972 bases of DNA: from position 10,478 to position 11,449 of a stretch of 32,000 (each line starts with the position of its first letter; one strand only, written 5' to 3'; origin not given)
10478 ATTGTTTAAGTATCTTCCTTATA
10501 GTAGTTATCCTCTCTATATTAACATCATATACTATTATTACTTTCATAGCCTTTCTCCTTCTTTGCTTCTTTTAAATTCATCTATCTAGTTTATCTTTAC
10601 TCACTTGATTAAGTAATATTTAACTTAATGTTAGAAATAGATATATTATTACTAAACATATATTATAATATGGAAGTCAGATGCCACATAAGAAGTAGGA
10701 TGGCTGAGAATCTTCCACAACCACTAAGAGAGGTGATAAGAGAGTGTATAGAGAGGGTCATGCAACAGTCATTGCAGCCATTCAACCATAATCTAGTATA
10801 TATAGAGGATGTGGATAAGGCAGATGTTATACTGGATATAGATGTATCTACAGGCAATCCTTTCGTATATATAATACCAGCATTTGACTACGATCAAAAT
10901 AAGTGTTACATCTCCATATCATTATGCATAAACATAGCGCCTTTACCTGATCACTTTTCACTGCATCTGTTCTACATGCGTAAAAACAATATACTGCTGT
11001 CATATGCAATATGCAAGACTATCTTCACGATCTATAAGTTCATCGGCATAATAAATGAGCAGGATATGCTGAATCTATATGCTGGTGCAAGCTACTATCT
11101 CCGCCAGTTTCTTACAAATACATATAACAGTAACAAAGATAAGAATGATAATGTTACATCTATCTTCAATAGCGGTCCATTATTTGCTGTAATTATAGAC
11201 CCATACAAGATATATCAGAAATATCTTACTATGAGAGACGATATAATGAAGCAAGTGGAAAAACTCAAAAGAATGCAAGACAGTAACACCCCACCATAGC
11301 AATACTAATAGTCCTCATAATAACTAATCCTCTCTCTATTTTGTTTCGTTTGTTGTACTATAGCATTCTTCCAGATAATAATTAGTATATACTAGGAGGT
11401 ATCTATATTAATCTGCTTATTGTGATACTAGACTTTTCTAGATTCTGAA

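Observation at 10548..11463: Uncharacterised opposite-strand ORF splits the cas1-cas2 adaptation pair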

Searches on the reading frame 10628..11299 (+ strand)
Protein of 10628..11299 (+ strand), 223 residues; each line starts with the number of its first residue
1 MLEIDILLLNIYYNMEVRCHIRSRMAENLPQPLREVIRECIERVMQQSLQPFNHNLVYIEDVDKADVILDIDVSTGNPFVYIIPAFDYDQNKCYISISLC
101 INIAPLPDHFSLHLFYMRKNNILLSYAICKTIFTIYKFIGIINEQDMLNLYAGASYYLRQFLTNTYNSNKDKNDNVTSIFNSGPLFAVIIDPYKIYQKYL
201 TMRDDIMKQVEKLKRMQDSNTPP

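Call 6: search_protein_families(library=pfam, proteins=[window:10628-11299:+], max_evalue=1)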
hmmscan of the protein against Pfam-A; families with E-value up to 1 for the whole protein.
window:10628-11299:+ (223 aa): 1 family
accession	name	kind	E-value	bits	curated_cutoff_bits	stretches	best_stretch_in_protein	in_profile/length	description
PF19065.6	P8_CR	-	0.2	12.1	26.9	0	6-75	49-112/124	Minor capsid protein P8 central region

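Call 7: search_protein_families(library=ncbifam, proteins=[window:10628-11299:+], max_evalue=0.1)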
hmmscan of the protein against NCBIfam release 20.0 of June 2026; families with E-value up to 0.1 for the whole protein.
window:10628-11299:+ (223 aa): 0 families

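Call 8: search_protein_families(library=padloc, proteins=[window:10628-11299:+], max_evalue=10)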
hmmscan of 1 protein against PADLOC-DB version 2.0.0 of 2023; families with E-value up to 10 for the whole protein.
window:10628-11299:+ (223 aa): 0 families

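Call 9: search_protein_families(library=phrogs, proteins=[window:10628-11299:+], max_evalue=10)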
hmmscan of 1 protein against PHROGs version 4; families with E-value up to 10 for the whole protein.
window:10628-11299:+ (223 aa): 2 families
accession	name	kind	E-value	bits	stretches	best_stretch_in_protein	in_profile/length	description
phrog_2907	-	integration and excision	0.12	13.8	1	174-218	21-65/117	excisionase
phrog_2442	-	unknown function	0.14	12.9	1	195-221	19-48/54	-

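Call 10: find_homologous_proteins(query=window:10628-11299:+, max_evalue=0.01)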
Query window:10628-11299:+ (223 aa): 2 proteins with E <= 0.01 among 108 candidates.
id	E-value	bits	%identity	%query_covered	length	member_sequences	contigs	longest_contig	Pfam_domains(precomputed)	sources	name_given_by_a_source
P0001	3.6e-140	483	96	100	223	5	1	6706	-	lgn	-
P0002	5.6e-53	198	51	89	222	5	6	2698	-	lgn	-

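Call 11: find_encoding_contigs(protein=P0001, flank=10000)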
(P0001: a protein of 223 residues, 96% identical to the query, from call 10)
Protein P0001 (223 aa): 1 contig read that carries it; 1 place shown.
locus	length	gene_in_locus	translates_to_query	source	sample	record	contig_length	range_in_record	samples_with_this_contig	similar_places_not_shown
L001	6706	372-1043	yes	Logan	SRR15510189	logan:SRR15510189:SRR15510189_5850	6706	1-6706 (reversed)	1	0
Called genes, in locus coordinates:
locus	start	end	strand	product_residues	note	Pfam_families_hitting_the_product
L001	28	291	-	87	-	PF09827:CRISPR_Cas2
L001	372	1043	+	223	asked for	-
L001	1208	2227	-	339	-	PF01867:Cas_Cas1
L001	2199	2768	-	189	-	PF01930:Cas_Cas4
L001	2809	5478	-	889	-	PF00270:DEAD, PF00271:Helicase_C, PF22590:Cas3-like_C_2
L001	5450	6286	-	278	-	PF09704:Cas_Cas5d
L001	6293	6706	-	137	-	?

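Call 12: find_encoding_contigs(protein=P0002, flank=10000)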
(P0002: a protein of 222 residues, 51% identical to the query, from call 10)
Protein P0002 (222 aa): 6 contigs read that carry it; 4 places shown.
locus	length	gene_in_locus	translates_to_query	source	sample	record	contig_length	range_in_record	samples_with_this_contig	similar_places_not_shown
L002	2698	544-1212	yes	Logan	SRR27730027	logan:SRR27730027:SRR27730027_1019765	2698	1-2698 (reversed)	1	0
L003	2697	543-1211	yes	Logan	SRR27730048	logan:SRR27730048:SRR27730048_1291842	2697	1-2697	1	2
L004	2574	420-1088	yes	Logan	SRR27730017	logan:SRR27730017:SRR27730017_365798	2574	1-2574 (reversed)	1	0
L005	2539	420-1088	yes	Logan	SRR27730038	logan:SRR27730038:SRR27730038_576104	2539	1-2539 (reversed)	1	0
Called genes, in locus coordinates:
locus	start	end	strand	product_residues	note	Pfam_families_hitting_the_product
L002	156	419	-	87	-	PF09827:CRISPR_Cas2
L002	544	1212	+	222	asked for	-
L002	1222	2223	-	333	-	PF01867:Cas_Cas1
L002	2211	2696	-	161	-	?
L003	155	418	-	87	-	PF09827:CRISPR_Cas2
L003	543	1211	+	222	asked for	-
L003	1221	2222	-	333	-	PF01867:Cas_Cas1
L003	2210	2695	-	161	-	?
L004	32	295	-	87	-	PF09827:CRISPR_Cas2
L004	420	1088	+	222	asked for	-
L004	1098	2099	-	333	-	PF01867:Cas_Cas1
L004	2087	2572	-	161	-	?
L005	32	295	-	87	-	PF09827:CRISPR_Cas2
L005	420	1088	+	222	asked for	-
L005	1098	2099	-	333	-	PF01867:Cas_Cas1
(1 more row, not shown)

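Call 21: search_protein_representatives(alignment_id=A1)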
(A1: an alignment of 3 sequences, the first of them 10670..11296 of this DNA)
Query: 3 sequences, 209 profile positions. Proteins with E-value up to 0.001 (for the whole library): 3; up to 1e-10: 3; up to 1e-30: 2. The best 3 are listed.
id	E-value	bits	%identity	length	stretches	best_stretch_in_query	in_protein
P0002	4.2e-105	366.3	-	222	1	1-209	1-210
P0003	4.4e-47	176.7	-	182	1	1-154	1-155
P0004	1.6e-16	77.0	-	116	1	30-140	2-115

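Call 22: predict_structure(alignment_id=A1)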
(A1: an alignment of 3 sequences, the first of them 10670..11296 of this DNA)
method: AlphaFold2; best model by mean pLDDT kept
length: 209 residues; sequences in the alignment: 3
mean_pLDDT: 76.0   pTM: 0.75
mean pLDDT of the five models: 76.0, 74.7, 65.8, 59.5, 38.1
residues with pLDDT >= 90: 59; 70-90: 90; 50-70: 31; < 50: 29
segments of 3 or more residues with pLDDT < 50: 99-101, 151-173, 207-209
pLDDT, mean of each block of 10 residues (from residue 1): 91 79 79 87 92 93 87 93 84 54 64 90 94 87 61 39 31 62 82 81 62
secondary structure, 60 per line:
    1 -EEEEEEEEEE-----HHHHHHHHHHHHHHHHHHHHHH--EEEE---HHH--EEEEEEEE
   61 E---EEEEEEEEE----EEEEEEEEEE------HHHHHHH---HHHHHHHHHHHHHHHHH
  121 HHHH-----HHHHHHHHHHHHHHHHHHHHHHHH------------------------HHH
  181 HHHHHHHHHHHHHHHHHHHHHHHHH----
elements in order: E2-11 H17-38 E41-44 E53-61 E65-73 E78-87 H94-100 H104-124 H130-153 H178-205

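Call 25: find_related_loci(query=A1, collection=genome_contigs, flank=10000)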
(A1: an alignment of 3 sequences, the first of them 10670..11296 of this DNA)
Query A1 (209 aa) in genome_contigs; peptide patterns used: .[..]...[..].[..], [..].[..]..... (x = any residue, [..] = any of these).
160 stretches matched a pattern, but none encodes a relative of the query by tblastn (E <= 1e-3).

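Call 28: find_encoding_contigs(protein=P0003, flank=10000)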
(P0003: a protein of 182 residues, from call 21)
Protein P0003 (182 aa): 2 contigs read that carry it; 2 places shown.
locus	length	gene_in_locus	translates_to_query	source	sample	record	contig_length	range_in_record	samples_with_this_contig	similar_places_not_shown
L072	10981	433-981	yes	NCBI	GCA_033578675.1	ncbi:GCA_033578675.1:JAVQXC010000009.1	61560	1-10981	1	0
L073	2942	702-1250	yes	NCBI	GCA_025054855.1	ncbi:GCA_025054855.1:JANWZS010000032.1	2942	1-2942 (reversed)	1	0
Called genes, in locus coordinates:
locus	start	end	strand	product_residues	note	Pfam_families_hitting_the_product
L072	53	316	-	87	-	PF09827:CRISPR_Cas2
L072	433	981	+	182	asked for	-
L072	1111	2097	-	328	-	PF01867:Cas_Cas1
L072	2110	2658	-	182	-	PF01930:Cas_Cas4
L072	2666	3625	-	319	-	-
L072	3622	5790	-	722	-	PF00270:DEAD, PF00271:Helicase_C, PF22590:Cas3-like_C_2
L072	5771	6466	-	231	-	-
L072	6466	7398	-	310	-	PF01905:DevR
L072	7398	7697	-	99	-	-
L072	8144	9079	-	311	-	PF01881:Cas_Cas6_C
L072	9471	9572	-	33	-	PF01909:NTP_transf_2 (weak)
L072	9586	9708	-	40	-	-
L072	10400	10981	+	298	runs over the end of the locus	PF00795:CN_hydrolase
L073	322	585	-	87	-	PF09827:CRISPR_Cas2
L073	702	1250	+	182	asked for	-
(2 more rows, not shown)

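Call 29: find_encoding_contigs(protein=P0004, flank=10000)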
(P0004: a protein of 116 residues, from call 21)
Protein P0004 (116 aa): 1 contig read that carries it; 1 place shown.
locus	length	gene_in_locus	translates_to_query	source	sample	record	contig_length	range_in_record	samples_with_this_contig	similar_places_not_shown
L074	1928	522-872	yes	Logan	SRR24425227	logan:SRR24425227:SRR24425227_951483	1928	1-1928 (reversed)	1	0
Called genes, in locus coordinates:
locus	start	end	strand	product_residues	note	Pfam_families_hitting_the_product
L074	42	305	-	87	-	PF09827:CRISPR_Cas2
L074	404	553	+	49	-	-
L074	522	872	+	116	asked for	-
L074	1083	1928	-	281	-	?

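Call 31: fold_search(model_id=the predicted structure, library=pdb)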
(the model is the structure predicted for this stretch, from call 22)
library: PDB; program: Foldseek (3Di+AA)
matches with E <= 10: 1006; with E <= 0.001: 0
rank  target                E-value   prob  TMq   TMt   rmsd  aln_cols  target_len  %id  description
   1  4h2e_A                1.9e-02  0.87  0.23  0.28   5.4        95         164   12  Crystal structure of an MMP twin inhibitor complexing two MMP-9 catalytic domains (released 2013-04-24)
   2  7c4x_B                2.1e-02  0.41  0.25  0.18  17.7       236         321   13  Crystal structure of germination protease from the spore-forming bacterium Paenisporosarcina sp. TG-20 in its inactive (released 2021-03-31)
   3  7dvb_C                2.3e-02  0.96  0.26  0.11   9.0       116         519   14  D335N variant of Bt4394 in complex with 6SO3-NAG-oxazoline intermediate (released 2022-01-19)
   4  2ow2_A                2.6e-02  0.90  0.25  0.31   5.0        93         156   15  MMP-9 active site mutant with difluoro butanoic acid inhibitor (released 2007-06-19)
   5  6esm                  2.8e-02  0.60  0.21  0.26   7.0        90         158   16  Crystal structure of MMP9 in complex with inhibitor BE4. (released 2018-05-16)
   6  4wzv_A                3.2e-02  0.60  0.21  0.26   7.1        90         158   14  Crystal structure of a hydroxamate based inhibitor EN140 in complex with the MMP-9 catalytic domain (released 2015-08-26)
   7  4h1q_A                3.8e-02  0.66  0.22  0.27   7.0        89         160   13  Crystal structure of mutant MMP-9 catalytic domain in complex with a twin inhibitor. (released 2013-04-24)
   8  7dvb_D                4.0e-02  0.94  0.27  0.12   9.1       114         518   14  D335N variant of Bt4394 in complex with 6SO3-NAG-oxazoline intermediate (released 2022-01-19)
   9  5th6_D                4.0e-02  0.54  0.20  0.20   7.1        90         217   14  Structure determination of a potent, selective antibody inhibitor of human MMP9 (apo MMP9) (released 2017-03-01)
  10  1cge                  4.5e-02  0.66  0.22  0.27   5.8        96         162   10  CRYSTAL STRUCTURES OF RECOMBINANT 19-KDA HUMAN FIBROBLAST COLLAGENASE COMPLEXED TO ITSELF (released 1995-03-31)
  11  4xct                  4.5e-02  0.63  0.22  0.27   6.9        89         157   15  Crystal structure of a hydroxamate based inhibitor ARP101 (EN73) in complex with the MMP-9 catalytic domain. (released 2015-04-22)
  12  2xs4_A                4.8e-02  0.96  0.35  0.42   6.9       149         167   10  Structure of karilysin catalytic MMP domain in complex with magnesium (released 2010-11-03)
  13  3ljz_A                4.8e-02  0.89  0.26  0.32   5.2        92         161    9  Crystal Structure of Human MMP-13 complexed with an Amino-2-indanol compound (released 2011-02-02)
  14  3elm_A                4.8e-02  0.75  0.24  0.29   5.6        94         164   10  Crystal Structure of MMP-13 Complexed with Inhibitor 24f (released 2009-07-21)
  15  3wv2_A                4.8e-02  0.75  0.24  0.28   5.6        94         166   10  Crystal structure of the catalytic domain of MMP-13 complexed with N-(3-methoxybenzyl)-4-oxo-3,4-dihydroquinazoline-2- (released 2014-09-24)
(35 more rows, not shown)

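Call 43: fold_search(model_id=the predicted structure, library=viral)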
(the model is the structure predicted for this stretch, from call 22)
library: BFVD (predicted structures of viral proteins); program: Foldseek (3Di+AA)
matches with E <= 10: 584; with E <= 0.001: 0
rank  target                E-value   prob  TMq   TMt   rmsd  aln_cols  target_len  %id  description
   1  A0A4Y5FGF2            7.3e-03  0.93  0.30  0.26   6.5       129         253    8  Zn-dependent protease [Lactobacillus phage 3-521]
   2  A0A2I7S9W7            1.0e-02  0.82  0.31  0.36  19.7       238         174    8  (no name in the UniProt tables at hand)
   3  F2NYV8                1.4e-02  0.57  0.29  0.28  20.1       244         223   15  Complete DpAV4 genome [Diadromus pulchellus ascovirus 4a]
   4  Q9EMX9                1.9e-02  0.85  0.32  0.28   8.7       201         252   11  AMV070 [Amsacta moorei entomopoxvirus]
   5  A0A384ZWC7            2.2e-02  0.57  0.25  0.17   9.2       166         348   10  Uncharacterized protein [Dickeya phage vB_DsoM_JA13]
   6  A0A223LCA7            2.2e-02  0.35  0.23  0.23  15.9       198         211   10  IrrE N-terminal-like domain-containing protein [Bacillus phage PBS1]
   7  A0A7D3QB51            2.5e-02  0.75  0.31  0.36  10.1       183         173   11  (no name in the UniProt tables at hand)
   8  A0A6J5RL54            2.8e-02  0.44  0.21  0.25  12.2       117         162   14  SprT-like domain-containing protein [uncultured Caudovirales phage]
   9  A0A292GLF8            2.9e-02  0.98  0.34  0.40   4.7       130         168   10  (no name in the UniProt tables at hand)
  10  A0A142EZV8            3.1e-02  0.72  0.31  0.36  10.9       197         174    9  (no name in the UniProt tables at hand)
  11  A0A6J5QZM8            4.0e-02  0.57  0.26  0.33   7.7       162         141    7  Uncharacterized protein [uncultured Caudovirales phage]
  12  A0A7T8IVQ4            4.0e-02  0.33  0.21  0.16   8.3       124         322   10  Putative endopeptidase family M34 [Erwinia phage pEa_SNUABM_5]
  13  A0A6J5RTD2            4.5e-02  0.84  0.29  0.22   5.8       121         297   11  Uncharacterized protein [uncultured Caudovirales phage]
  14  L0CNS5                4.8e-02  0.51  0.28  0.19  11.1       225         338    9  Uncharacterized protein [Synechococcus phage P60]
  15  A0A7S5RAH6            4.8e-02  0.33  0.22  0.23  13.7       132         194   11  (no name in the UniProt tables at hand)
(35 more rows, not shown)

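Call 47: search_solved_structures(query=A3, max_evalue=10)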
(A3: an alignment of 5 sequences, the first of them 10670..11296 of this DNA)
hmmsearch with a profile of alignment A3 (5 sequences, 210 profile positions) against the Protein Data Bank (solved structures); distinct sequences matched with E-value up to 10: 0.

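Call 48: search_protein_families(library=pfam, alignment_id=A3, max_evalue=10)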
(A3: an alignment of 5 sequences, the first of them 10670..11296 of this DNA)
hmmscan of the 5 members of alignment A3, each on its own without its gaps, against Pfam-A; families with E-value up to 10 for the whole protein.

A. member 1, window:10670-11296:+ (209 aa): 1 family
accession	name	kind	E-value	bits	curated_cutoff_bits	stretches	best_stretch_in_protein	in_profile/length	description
PF19065.6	P8_CR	-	0.13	12.6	26.9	1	20-61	67-112/124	Minor capsid protein P8 central region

B. families by the number of members that match (of 5 scanned): 2 families
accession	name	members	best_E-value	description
PF19065.6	P8_CR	2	0.13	Minor capsid protein P8 central region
PF08082.16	PRO8NT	1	0.087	PRO8NT (NUC069), PrP8 N-terminal domain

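Call 50: find_homologous_proteins(query=A3, max_evalue=0.01)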
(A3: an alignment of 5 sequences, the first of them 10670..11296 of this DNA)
Query A3 (5 sequences) (209 aa, profile of the alignment): 4 proteins with E <= 0.01 among 1907 candidates.
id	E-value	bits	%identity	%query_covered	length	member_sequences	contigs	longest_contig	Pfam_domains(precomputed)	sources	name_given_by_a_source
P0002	3.0e-108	379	51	95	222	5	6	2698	-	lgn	-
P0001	2.9e-101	356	97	100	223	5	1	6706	-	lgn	-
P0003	3.8e-81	290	40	79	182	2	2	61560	-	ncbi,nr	ncbi:MAG: hypothetical protein RMJ59_04665 [Candidatus Nitrosocaldus sp.]|nr:hypothetical protein [C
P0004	5.3e-41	159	39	54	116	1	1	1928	-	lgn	-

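Call 51: find_related_loci(query=A3, collection=metagenome_contigs, flank=8000)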
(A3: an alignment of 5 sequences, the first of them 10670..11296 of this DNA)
Query A3 (209 aa) in metagenome_contigs; peptide patterns used: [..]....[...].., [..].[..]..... (x = any residue, [..] = any of these).
600 stretches matched a pattern, but none encodes a relative of the query by tblastn (E <= 1e-3).
